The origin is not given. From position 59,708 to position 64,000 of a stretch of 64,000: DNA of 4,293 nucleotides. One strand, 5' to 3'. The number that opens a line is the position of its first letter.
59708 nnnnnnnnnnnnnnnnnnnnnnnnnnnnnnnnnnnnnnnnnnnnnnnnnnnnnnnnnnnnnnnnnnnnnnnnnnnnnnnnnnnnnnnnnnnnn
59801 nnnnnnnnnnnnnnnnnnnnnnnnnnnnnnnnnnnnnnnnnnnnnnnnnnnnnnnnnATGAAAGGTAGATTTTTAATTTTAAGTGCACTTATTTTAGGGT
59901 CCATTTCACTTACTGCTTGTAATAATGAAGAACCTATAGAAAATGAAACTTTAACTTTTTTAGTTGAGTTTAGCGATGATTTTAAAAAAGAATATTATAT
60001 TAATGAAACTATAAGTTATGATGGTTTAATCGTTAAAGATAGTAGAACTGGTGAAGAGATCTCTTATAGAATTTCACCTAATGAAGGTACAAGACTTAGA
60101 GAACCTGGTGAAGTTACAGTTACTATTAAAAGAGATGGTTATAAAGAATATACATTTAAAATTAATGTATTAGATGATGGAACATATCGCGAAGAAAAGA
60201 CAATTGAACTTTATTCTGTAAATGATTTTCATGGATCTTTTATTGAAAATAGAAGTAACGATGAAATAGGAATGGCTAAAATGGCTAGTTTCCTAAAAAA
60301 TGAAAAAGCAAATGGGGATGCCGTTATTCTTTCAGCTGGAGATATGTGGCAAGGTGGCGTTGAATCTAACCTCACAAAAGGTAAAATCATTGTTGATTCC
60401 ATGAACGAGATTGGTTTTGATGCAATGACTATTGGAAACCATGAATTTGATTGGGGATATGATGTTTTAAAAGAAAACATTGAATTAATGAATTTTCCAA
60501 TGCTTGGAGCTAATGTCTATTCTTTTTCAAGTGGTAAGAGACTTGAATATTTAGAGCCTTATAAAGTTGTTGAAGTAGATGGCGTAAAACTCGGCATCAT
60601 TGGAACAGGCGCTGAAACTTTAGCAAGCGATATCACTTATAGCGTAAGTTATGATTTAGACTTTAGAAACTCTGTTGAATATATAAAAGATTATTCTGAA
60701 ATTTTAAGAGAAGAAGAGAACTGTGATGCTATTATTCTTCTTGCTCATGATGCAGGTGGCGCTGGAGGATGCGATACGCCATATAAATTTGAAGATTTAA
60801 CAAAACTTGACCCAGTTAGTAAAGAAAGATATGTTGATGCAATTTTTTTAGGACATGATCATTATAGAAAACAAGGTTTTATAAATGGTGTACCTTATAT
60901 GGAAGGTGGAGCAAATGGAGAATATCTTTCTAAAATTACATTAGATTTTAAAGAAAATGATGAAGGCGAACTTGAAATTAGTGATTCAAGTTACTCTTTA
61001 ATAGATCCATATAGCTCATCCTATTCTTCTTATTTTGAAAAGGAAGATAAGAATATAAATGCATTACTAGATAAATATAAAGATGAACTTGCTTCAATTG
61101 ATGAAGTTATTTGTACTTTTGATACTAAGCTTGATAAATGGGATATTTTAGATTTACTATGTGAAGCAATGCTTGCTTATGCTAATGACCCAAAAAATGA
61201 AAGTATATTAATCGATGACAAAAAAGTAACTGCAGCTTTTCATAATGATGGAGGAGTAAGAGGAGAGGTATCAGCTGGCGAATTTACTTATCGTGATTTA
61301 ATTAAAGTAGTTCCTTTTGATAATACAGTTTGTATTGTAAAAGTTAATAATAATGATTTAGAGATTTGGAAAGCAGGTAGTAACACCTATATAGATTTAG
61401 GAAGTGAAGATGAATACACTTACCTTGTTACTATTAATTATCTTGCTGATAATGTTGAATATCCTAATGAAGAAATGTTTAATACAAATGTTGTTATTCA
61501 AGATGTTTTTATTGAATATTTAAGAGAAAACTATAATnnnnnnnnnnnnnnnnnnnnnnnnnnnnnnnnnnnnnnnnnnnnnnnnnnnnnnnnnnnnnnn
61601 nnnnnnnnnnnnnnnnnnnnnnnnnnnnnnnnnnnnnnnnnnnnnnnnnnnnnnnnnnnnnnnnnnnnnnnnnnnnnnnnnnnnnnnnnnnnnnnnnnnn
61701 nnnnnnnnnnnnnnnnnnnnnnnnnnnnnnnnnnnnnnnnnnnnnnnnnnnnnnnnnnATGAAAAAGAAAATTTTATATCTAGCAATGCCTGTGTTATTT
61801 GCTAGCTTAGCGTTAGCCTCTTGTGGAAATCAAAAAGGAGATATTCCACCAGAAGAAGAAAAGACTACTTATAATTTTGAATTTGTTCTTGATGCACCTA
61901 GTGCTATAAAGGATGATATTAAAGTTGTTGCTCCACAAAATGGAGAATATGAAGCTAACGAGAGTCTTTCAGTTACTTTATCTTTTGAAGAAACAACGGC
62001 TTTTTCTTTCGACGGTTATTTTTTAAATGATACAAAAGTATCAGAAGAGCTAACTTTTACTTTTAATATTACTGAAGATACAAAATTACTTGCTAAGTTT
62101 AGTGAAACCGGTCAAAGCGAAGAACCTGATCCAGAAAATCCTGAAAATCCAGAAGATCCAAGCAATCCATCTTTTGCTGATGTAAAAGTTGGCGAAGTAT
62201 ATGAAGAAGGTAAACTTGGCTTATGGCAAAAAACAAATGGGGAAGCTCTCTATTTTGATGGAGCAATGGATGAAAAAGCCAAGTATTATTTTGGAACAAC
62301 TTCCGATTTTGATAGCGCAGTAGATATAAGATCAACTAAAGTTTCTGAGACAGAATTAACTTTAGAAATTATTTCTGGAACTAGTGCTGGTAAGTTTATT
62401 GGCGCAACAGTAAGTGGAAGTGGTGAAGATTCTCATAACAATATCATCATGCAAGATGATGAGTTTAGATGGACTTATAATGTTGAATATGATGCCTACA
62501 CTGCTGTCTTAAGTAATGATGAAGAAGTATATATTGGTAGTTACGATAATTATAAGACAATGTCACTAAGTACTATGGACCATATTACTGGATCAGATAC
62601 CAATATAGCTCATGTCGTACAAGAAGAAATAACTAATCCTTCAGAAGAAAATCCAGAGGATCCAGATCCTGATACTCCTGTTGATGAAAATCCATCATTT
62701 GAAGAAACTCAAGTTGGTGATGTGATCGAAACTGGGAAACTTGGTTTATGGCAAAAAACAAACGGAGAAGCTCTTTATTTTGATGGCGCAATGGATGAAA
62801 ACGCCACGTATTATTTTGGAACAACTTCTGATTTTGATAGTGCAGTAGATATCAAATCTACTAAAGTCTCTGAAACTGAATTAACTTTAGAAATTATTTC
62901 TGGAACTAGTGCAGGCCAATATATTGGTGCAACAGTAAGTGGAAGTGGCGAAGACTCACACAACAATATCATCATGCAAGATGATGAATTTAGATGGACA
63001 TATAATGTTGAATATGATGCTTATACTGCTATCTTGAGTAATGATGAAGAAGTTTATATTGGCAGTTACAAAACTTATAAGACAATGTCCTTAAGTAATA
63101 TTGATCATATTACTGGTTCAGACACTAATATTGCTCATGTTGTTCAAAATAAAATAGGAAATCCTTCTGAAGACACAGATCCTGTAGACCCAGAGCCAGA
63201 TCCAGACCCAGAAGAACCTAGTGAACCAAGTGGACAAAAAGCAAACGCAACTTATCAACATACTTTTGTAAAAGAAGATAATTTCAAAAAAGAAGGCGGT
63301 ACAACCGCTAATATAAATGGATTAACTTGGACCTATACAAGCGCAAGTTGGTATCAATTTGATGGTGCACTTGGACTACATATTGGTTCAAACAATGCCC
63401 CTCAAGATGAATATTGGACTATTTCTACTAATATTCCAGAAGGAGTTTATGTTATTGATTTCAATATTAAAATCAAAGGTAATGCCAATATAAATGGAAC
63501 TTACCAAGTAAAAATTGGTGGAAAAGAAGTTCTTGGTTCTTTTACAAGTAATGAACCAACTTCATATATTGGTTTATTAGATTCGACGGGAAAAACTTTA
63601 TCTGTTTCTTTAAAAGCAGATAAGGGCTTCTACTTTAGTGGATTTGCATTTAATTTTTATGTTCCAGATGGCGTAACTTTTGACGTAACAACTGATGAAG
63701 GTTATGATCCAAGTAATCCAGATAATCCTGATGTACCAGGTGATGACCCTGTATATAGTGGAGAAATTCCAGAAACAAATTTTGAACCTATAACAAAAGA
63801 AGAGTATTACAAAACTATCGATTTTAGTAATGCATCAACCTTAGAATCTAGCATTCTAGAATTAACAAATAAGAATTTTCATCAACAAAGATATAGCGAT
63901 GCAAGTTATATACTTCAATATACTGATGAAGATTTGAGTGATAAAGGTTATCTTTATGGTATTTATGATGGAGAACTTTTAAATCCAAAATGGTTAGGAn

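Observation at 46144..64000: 18-kb candidate extracellular nucleic-acid capture, degradation, dephosphorylation and import supercluster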

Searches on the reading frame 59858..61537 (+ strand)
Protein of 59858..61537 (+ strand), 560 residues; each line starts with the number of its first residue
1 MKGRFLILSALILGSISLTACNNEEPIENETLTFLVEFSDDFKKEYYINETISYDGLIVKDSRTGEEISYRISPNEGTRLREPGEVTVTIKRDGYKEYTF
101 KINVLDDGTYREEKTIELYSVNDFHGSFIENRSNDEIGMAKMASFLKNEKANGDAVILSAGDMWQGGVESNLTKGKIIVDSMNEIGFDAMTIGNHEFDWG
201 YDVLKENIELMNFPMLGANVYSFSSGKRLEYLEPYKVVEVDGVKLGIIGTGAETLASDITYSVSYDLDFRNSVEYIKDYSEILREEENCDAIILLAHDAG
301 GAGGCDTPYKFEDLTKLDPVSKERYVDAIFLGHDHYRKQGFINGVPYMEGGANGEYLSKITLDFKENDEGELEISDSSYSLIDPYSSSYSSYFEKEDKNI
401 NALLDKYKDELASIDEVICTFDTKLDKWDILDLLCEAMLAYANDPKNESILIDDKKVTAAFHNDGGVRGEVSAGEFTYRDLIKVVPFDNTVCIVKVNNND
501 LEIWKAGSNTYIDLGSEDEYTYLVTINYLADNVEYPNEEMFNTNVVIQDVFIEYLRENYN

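Call 5: search_protein_families(library=pfam, proteins=[window:59858-61537:+], max_evalue=0.01)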
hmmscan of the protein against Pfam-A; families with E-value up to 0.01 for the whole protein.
window:59858-61537:+ (560 aa): 4 families
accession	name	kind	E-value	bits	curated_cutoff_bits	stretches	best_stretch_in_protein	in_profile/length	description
PF00149.33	Metallophos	-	3e-08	34.8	21.5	1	121-336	6-190/191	Calcineurin-like phosphoesterase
PF02872.23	5_nucleotid_C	-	3.2e-08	34.3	23.6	1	430-497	24-78/158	5'-nucleotidase, C-terminal domain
PF09587.15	PGA_cap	-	0.00057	19.9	27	1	156-259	49-146/255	Bacterial capsule synthesis protein PGA_cap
PF21953.1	NadN_nucleosid_C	-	0.0041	17.6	27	1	430-495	15-76/199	NAD nucleotidase, C-terminal domain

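Call 9: search_protein_families(library=ncbifam, proteins=[window:59858-61537:+], max_evalue=0.01)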
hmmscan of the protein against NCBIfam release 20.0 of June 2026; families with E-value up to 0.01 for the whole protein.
window:59858-61537:+ (560 aa): 14 families
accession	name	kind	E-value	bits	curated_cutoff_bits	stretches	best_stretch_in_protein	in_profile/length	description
NF006934.0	PRK09419.1-1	subfamily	1.5e-62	211.7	1646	1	110-501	625-997/1174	multifunctional 2',3'-cyclic-nucleotide 2'-phosphodiesterase/3'-nucleotidase/5'-nucleotidase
NF007109.1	PRK09558.1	equivalog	4.3e-44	151.2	600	2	114-297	34-219/550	bifunctional UDP-sugar hydrolase/5'-nucleotidase UshA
NF040549.1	Nt5e_LPXTG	exception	1.4e-33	116.1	1050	1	108-222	91-203/731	cell surface ecto-5'-nucleotidase Nt5e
NF006936.0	PRK09419.1-3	equivalog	1.9e-31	108.6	2542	1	67-504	657-1095/1212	multifunctional 2',3'-cyclic-nucleotide 2'-phosphodiesterase/3'-nucleotidase/5'-nucleotidase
TIGR01530.1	nadN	equivalog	2.9e-27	95.4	436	2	147-306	43-199/550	NAD nucleotidase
TIGR04486.1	thiosulf_SoxB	equivalog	1.5e-24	86.2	550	1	138-428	116-385/556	thiosulfohydrolase SoxB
NF006938.0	PRK09420.1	equivalog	8.5e-22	77.3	486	1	127-512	41-469/648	bifunctional 2',3'-cyclic-nucleotide 2'-phosphodiesterase/3'-nucleotidase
NF006937.0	PRK09419.1-4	equivalog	4.1e-20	70.8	2554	2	223-497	778-1036/1411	multifunctional 2',3'-cyclic-nucleotide 2'-phosphodiesterase/3'-nucleotidase/5'-nucleotidase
TIGR01390.1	CycNucDiestase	equivalog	7e-17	61.2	883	1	128-513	20-448/626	2',3'-cyclic-nucleotide 2'-phosphodiesterase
NF006933.0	PRK09418.1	equivalog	6.5e-15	54.3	1419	1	180-411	124-364/780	bifunctional 2',3'-cyclic-nucleotide 2'-phosphodiesterase/3'-nucleotidase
NF008871.0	PRK11907.1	equivalog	9.8e-15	53.7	1266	1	129-336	134-353/814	bifunctional 2',3'-cyclic-nucleotide 2'-phosphodiesterase/3'-nucleotidase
NF047875.1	5nuc_LPXTG_Strp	exception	7.3e-13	47.9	1050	2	234-511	186-463/684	surface-anchored 5'-nucleotidase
NF041198.1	UshA_like_PCGU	equivalog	2.2e-12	46.4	275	1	139-297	49-211/519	UshA-like (seleno)protein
NF006935.0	PRK09419.1-2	equivalog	2.4e-12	45.3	2801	3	136-335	72-286/1445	multifunctional 2',3'-cyclic-nucleotide 2'-phosphodiesterase/3'-nucleotidase/5'-nucleotidase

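Call 11: find_encoding_contigs(protein=window:59858-61537:+, flank=10000, max_places=4)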
Protein window:59858-61537:+ (560 aa): 1 contig read that carries it; 1 place shown.
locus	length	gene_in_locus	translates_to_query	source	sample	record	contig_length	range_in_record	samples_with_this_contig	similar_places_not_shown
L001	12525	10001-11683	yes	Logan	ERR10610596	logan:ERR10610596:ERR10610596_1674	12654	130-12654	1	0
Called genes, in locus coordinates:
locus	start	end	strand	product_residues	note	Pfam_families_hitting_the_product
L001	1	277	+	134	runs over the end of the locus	?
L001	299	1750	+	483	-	PF01547:SBP_bac_1, PF13416:SBP_bac_8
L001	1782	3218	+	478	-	PF13416:SBP_bac_8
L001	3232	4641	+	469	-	PF00565:SNase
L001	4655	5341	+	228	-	PF08271:Zn_Ribbon_TF (faint)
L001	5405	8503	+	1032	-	PF01336:tRNA_anti-codon (faint)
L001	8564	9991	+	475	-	PF00149:Metallophos (weak), PF02872:5_nucleotid_C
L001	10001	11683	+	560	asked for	PF00149:Metallophos, PF02872:5_nucleotid_C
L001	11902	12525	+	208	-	?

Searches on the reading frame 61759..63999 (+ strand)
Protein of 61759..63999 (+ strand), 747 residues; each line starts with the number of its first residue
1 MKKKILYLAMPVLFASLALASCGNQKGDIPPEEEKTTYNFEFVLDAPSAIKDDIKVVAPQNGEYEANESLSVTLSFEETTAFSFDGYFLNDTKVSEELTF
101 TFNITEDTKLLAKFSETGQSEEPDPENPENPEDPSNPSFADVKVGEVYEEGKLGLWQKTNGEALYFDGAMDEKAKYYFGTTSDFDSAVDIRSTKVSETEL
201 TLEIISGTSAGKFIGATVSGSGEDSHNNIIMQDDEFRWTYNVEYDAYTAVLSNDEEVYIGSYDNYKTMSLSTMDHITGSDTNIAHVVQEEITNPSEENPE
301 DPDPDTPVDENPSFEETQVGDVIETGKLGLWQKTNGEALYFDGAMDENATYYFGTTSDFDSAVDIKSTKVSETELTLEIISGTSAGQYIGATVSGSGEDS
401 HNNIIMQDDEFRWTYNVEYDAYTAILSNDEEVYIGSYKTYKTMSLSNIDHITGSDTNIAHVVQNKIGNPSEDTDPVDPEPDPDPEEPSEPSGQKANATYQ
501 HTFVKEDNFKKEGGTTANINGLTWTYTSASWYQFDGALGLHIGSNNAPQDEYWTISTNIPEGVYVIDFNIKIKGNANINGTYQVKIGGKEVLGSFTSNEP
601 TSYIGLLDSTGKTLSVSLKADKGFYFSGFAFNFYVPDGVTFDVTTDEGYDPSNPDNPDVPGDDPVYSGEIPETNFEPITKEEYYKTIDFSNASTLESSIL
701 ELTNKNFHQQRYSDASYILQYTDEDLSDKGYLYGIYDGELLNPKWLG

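Call 7: search_protein_families(library=pfam, proteins=[window:61759-63999:+], max_evalue=0.01)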
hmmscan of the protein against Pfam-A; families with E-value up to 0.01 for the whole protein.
window:61759-63999:+ (747 aa): 0 families

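Call 12: find_related_loci(query=window:61759-63999:+, collection=genome_contigs, flank=10000)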
Query window:61759-63999:+ (747 aa) in genome_contigs; peptide patterns used: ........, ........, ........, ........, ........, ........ (x = any residue, [..] = any of these).
38 stretches matched a pattern, but none encodes a relative of the query by tblastn (E <= 1e-3).

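Call 27: find_homologous_proteins(query=window:61759-63999:+)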
Query window:61759-63999:+ (747 aa): 25 proteins with E <= 0.001 among 8000 candidates.
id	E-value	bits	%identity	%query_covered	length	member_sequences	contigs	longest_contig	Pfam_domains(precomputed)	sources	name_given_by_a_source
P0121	0.0e+0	1656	98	100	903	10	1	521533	PF04231.20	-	-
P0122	5.2e-201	688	60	66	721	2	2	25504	PF04231.20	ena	-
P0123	1.4e-182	627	54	68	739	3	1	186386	PF04231.20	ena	-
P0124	9.2e-178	611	54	66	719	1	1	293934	PF04231.20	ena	-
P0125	7.3e-169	582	52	62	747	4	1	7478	PF04231.20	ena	-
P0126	2.6e-103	365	48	42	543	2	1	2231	PF04231.20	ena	-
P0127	9.6e-76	274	53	35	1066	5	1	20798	PF02368.25,PF04231.20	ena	-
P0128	1.6e-71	260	36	37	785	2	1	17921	-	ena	-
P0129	1.4e-67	247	53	20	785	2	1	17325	-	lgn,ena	-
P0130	1.1e-63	234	46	43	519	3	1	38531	-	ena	-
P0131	2.4e-63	233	37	37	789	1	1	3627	-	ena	-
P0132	1.3e-48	184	35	40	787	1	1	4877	-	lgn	-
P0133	1.5e-48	184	33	43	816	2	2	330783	PF26182.1,PF21461.4,PF22359.3,PF02368.25,PF26918.1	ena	-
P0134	2.1e-48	184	57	22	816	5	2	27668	-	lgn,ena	-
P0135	5.0e-47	179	37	43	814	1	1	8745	PF26182.1,PF21461.4,PF22359.3,PF02368.25,PF26918.1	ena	-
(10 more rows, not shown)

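Call 29: search_protein_families(library=pfam, proteins=[P0121, P0127, P0133], max_evalue=0.01)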
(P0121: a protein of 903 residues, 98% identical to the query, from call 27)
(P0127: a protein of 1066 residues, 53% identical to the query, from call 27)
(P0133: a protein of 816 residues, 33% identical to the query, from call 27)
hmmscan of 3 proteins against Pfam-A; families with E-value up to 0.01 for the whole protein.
P0121 (903 aa): 1 family
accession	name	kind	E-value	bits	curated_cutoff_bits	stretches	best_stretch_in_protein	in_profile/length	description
PF04231.19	Endonuclease_1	-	5e-29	102.1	25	1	684-897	8-235/235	Endonuclease I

P0127 (1066 aa): 5 families
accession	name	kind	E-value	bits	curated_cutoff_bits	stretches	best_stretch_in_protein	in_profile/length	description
PF04231.19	Endonuclease_1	-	5.5e-25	88.9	25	1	916-1060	69-235/235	Endonuclease I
PF02368.24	Big_2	-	7e-10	39.2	22.8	2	576-636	3-65/79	Bacterial Ig-like domain (group 2)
PF01336.31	tRNA_anti-codon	-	0.00014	22.1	27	0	192-232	39-72/75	OB-fold nucleic acid binding domain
PF22359.2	Big-like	-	0.00035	21.2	27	1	95-137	3-46/48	Bacterial Ig-like domain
PF14685.13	PDZ_Tricorn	-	0.0098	16.3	25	0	485-543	20-77/88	Tricorn protease PDZ domain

P0133 (816 aa): 4 families
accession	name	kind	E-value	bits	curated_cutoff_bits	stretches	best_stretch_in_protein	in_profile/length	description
PF02368.24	Big_2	-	9.8e-36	122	22.8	4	64-137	2-77/79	Bacterial Ig-like domain (group 2)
PF21461.3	HL_N-beta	-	1.3e-10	41.3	27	0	99-132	15-47/57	Hyaluronate lyase, N-terminal beta-sheet domain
PF22359.2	Big-like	-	4.3e-06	27.3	27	1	395-432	2-40/48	Bacterial Ig-like domain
PF00047.31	ig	-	7.7e-05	23.4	21.8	0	157-194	3-40/81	Immunoglobulin domain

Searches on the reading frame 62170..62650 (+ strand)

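Call 25: search_protein_families(library=pfam, proteins=[window:62170-62650:+], max_evalue=10)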
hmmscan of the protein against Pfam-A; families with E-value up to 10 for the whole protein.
window:62170-62650:+ (160 aa): 0 families
